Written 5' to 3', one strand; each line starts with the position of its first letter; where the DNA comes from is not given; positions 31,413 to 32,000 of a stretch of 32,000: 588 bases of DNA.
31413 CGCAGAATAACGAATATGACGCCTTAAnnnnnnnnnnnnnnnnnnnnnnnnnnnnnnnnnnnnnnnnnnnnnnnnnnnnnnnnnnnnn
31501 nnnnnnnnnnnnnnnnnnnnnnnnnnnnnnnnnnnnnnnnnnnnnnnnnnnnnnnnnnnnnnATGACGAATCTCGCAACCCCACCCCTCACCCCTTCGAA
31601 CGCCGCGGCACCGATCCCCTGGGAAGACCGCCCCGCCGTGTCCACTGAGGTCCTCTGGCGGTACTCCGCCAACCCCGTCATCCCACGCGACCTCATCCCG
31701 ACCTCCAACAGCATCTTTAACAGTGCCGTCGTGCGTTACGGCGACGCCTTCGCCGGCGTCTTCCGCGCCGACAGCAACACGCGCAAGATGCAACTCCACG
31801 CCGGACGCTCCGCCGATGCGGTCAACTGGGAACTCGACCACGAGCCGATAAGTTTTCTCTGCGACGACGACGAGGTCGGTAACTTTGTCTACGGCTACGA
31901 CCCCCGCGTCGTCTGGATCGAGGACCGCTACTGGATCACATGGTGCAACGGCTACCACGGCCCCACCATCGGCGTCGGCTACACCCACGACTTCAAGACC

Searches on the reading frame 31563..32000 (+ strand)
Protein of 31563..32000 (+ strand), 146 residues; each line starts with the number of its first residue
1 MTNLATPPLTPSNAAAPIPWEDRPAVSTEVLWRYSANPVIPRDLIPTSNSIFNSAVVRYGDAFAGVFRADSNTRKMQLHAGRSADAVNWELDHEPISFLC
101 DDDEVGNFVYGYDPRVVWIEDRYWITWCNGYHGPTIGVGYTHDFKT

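Call 42: search_protein_families(library=pfam, proteins=[window:31563-32000:+], max_evalue=0.01)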
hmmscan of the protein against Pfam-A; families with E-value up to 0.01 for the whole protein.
seq(146 aa): 1 family
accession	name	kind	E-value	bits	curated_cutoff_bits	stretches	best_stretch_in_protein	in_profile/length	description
PF04041.19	Glyco_hydro_130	-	1.1e-15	57.9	26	1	18-146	8-135/320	beta-1,4-mannooligosaccharide phosphorylase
